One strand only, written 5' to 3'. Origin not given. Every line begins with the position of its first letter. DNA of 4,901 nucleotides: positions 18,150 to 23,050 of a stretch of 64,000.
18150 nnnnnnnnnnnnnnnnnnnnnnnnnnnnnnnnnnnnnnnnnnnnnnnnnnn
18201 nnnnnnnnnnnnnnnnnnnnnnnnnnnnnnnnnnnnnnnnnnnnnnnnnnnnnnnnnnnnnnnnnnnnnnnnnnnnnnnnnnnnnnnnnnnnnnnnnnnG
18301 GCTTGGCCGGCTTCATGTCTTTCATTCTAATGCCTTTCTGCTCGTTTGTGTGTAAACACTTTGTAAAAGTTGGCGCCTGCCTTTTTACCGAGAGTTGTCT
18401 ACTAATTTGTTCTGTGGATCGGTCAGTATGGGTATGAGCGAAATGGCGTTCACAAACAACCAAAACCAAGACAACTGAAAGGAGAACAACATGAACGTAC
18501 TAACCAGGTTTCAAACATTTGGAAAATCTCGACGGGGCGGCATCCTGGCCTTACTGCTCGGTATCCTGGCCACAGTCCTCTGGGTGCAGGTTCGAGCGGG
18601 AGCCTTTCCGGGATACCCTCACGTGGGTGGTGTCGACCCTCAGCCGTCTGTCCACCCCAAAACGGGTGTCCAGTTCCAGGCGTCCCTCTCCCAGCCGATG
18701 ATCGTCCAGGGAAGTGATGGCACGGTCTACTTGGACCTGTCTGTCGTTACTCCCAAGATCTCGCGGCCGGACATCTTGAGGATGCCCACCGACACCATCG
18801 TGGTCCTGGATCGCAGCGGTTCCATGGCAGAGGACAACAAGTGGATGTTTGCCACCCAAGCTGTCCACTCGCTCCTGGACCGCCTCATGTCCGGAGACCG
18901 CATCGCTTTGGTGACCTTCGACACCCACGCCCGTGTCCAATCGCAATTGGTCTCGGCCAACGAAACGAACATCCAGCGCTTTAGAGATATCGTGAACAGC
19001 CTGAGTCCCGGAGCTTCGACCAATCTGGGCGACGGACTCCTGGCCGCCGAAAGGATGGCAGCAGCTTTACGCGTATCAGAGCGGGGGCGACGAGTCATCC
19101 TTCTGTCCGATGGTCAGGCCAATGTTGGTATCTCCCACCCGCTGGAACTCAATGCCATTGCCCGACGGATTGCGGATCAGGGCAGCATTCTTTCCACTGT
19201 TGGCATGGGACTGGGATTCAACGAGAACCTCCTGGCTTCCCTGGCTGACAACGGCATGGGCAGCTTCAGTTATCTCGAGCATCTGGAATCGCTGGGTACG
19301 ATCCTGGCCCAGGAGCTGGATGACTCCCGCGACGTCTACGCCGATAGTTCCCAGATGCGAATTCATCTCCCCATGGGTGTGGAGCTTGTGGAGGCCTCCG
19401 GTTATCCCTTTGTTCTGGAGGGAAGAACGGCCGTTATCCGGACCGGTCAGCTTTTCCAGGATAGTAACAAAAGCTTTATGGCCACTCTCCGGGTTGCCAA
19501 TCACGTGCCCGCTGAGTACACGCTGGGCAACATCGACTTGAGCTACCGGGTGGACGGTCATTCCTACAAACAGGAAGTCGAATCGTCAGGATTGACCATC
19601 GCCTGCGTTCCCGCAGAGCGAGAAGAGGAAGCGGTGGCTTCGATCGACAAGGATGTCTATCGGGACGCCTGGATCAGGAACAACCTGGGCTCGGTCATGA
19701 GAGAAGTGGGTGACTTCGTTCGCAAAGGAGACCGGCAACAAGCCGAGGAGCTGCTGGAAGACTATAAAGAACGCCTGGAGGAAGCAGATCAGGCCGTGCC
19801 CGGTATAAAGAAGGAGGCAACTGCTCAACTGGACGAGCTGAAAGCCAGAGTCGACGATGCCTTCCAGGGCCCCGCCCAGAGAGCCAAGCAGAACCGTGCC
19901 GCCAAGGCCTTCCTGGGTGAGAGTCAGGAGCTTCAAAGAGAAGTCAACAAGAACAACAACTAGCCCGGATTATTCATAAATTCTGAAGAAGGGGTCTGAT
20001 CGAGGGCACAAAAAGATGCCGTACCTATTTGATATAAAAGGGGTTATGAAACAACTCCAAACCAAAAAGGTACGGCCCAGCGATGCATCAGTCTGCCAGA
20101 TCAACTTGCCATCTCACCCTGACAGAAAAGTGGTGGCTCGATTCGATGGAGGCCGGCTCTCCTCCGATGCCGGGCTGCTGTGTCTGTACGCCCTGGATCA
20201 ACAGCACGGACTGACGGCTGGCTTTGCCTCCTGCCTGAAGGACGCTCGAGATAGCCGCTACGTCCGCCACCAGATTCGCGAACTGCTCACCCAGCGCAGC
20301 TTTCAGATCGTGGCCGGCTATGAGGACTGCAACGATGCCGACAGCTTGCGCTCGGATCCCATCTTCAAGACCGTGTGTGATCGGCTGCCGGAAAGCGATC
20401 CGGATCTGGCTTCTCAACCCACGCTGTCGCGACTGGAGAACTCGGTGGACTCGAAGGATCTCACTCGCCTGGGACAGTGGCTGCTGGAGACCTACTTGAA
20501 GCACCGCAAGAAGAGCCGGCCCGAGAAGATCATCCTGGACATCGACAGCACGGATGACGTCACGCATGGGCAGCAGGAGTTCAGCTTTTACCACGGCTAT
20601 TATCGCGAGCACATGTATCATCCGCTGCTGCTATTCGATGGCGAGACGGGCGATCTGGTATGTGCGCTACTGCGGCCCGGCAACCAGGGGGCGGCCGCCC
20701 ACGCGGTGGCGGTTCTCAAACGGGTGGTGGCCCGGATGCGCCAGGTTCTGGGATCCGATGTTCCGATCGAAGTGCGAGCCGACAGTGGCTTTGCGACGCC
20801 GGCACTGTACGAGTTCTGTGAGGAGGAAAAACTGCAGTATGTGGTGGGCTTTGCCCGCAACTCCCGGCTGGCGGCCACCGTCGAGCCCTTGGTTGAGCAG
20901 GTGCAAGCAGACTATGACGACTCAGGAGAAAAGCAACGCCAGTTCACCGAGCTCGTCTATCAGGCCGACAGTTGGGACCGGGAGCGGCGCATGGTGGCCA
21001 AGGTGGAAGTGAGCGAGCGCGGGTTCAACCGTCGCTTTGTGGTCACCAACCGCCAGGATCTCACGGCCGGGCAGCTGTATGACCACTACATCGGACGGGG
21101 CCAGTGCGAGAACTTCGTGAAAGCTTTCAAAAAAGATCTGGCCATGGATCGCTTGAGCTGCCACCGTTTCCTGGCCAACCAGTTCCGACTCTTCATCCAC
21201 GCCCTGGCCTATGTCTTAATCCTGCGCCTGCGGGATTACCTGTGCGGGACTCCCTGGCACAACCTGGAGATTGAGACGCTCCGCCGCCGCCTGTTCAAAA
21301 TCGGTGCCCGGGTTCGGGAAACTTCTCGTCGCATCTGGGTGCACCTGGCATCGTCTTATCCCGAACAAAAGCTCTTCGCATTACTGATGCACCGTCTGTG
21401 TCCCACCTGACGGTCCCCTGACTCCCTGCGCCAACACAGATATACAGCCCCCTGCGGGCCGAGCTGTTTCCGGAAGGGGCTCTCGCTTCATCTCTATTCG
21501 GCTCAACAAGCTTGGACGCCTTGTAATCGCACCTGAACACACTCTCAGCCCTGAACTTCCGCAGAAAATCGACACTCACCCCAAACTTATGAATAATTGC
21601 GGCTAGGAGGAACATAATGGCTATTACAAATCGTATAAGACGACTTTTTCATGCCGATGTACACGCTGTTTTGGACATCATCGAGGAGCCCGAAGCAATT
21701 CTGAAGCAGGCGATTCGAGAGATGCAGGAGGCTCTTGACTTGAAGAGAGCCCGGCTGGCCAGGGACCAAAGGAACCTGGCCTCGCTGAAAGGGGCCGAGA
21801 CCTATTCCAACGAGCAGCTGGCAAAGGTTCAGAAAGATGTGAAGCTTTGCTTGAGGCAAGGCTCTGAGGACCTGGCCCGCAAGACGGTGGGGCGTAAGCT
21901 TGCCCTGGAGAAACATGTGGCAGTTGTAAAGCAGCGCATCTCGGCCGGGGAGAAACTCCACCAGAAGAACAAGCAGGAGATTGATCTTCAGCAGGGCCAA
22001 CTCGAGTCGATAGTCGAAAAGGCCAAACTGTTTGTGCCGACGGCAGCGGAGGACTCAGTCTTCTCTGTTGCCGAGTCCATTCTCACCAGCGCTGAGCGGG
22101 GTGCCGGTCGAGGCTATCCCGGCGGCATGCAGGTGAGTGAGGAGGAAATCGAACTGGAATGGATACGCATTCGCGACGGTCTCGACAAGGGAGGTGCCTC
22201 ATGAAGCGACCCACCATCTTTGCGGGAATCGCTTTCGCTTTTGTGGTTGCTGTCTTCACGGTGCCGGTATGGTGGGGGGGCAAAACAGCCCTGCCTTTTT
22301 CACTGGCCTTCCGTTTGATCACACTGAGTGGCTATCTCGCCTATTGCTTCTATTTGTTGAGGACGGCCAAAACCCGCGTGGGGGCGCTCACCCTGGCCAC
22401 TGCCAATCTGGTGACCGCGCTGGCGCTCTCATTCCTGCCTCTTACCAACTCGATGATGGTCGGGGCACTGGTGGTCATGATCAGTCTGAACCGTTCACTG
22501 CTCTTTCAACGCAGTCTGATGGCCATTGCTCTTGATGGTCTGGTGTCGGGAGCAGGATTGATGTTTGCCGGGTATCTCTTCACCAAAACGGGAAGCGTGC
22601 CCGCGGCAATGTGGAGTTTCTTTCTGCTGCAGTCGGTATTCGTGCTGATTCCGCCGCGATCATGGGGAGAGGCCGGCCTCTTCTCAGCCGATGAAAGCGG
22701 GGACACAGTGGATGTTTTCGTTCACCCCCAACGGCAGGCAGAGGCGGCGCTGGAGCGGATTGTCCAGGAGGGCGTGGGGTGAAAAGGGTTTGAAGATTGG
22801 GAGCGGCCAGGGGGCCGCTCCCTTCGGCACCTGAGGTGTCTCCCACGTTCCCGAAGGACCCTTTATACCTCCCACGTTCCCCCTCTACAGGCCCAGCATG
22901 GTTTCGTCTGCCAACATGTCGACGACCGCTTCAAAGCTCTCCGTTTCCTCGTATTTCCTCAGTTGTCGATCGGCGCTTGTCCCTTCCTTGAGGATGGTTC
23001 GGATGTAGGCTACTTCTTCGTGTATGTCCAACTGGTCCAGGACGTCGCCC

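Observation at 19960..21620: IS copy 1 inserted precisely on the stop codon between a VWA gene and pspA, preserving the upstream stop and the downstream RBS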

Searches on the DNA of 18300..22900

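Call 31: search_rna_families(source=window, start=18300, end=22900, threshold=evalue, max_evalue=1)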
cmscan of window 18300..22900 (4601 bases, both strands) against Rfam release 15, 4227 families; matches with E-value up to 1: 0.
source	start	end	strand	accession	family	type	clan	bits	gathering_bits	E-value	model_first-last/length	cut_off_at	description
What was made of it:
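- Tried and rejected: Rfam at a permissive threshold over 18300-22900 (call 31).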

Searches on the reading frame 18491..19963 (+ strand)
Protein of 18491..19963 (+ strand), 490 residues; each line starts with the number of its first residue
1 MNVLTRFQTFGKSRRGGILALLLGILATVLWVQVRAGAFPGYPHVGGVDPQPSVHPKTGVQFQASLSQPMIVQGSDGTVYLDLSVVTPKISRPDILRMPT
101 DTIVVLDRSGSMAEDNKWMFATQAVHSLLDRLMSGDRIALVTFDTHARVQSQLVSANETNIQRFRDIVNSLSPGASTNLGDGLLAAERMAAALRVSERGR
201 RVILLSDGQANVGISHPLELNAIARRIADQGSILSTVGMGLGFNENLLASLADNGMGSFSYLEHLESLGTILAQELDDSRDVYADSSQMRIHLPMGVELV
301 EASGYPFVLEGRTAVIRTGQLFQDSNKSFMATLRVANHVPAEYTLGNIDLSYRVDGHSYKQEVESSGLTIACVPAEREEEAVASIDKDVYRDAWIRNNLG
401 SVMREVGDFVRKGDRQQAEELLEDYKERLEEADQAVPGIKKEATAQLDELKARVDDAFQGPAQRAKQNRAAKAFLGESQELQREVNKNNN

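Call 9: search_protein_families(library=pfam, proteins=[window:18491-19963:+], max_evalue=0.01)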
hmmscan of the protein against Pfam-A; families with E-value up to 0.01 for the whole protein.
window:18491-19963:+ (490 aa): 5 families
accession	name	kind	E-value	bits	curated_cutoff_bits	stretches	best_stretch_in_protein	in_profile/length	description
PF00092.34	VWA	-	3.2e-16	60.5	23.8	1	103-271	3-171/174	von Willebrand factor type A domain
PF13519.12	VWA_2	-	9.8e-15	55.5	27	1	102-209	1-107/107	von Willebrand factor type A domain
PF05762.20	VWA_CoxE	-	7.8e-06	25.9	26.4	1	92-210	50-161/222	VWA domain containing CoxE-like protein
PF18915.5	DUF5667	-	0.002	18.9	27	1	403-452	41-94/99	Domain of unknown function (DUF5667)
PF01920.25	Prefoldin_2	-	0.0067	16.8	27.6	0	402-459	47-104/106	Prefoldin subunit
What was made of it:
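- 18491..19963 (+): VWA-domain protein with an N-terminal hydrophobic anchor; first gene of the operon. Its TAG stop is bases 2-4 of the left CTAG. PF00092 VWA, E=3e-16 (call 9).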

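Call 12: find_encoding_contigs(protein=window:18491-19963:+, flank=6000, max_places=10)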
Protein window:18491-19963:+ (490 aa): no gene with exactly this product is on record in the collection.
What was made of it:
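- Tried and rejected: Exact look-up of the 490-aa VWA protein (call 12).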

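Call 21: search_protein_families(library=ncbifam, proteins=[window:18491-19963:+], max_evalue=0.01)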
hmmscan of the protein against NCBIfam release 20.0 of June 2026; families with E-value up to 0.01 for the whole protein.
window:18491-19963:+ (490 aa): 6 families
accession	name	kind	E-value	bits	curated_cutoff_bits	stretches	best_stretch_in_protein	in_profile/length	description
TIGR03788.1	marine_srt_targ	equivalog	5.2e-18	64.8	551.65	1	75-266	248-432/629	marine proteobacterial sortase target protein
TIGR02442.1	Cob-chelat-sub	hypoth_equivalog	1.4e-11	43.6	779.45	1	99-228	472-604/641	putative cobaltochelatase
TIGR00868.1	hCaCC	subfamily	1.5e-10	39.6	900.85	1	104-263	309-461/863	calcium-activated chloride channel protein 1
NF047508.1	VWA_BatA_Lepto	exception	1.3e-07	31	380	1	100-277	89-270/315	VWA domain-containing protein BatA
NF009943.0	PRK13406.1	equivalog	1.8e-06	26.8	571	1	100-214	402-513/585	magnesium chelatase subunit D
TIGR03436.1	acidobact_VWFA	subfamily_domain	8.9e-05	22.1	81.25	1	92-208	61-189/324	VWA domain-containing protein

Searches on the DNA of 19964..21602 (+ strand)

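Call 3: search_dna_similar(query=window:19964-21602:+, collection=plasmids, mode=distant, max_rows=10)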
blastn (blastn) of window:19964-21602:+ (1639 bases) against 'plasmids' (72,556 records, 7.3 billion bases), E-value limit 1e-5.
Records with a match: 54; places in all: 147; records where one place covers at least 80% of the query: 0.
Best place of each record, by identity: 60-80% 54.
By first word of the organism name: Bradyrhizobium 38; Mesorhizobium 7; Microvirga 6; Skermanella 1; Methylocystis 1; Nitrobacter 1.
By predicted mobility (MOB-suite, as given by PLSDB): conjugative 34; non-mobilizable 17; mobilizable 3.
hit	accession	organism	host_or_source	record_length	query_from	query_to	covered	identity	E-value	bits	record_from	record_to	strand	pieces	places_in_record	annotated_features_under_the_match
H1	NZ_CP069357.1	Microvirga sp. VF16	Vachellia farnesiana,Cell culture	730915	332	477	9%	70.1%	6e-6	61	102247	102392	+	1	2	IS1380 family transposase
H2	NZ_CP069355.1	Microvirga sp. VF16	Vachellia farnesiana,Cell culture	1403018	343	477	8%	73.3%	6e-12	81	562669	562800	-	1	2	none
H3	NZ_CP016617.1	Microvirga ossetica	Vicia alpestris,cell culture,nodules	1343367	344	478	8%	72.8%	3e-9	73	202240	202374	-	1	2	none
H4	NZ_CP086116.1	Skermanella rosea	single cell,hydrocarbon-contaminated ...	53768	343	478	8%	72.1%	4e-8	69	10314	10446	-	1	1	none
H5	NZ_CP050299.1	Mesorhizobium huakuii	Oxytropis kamtschatica,cell ...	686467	343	478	8%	71.5%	2e-6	64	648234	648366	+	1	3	none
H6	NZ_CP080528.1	Mesorhizobium sp. AR07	Oxytropis sp.,Cell culture,root nodule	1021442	343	478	8%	71.3%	4e-8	69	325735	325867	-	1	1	record has no annotation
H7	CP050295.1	Mesorhizobium loti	Oxytropis kamtschatica,cell ...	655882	343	478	8%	71.3%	4e-8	69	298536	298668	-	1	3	IS1380 family transposase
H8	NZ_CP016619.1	Microvirga ossetica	Vicia alpestris,cell culture,nodules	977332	344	478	8%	71.3%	2e-6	64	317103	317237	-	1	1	IS1380 family transposase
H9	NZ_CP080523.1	Mesorhizobium sp. AR10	Astragalus sp.,Cell culture,root nodule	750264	343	478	8%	70.6%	5e-7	64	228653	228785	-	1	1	none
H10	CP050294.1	Mesorhizobium loti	Oxytropis kamtschatica,cell ...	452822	343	478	8%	70.6%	5e-7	64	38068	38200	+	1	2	none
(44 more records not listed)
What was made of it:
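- Closest known: ISEcp1, ISPme1 and IS1247. Different: No nucleotide match covering 80% of the element in the plasmid collection; the best hits are about 70% over 9% (call 3).
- Tried and rejected: Plasmid collection, distant mode (call 3).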
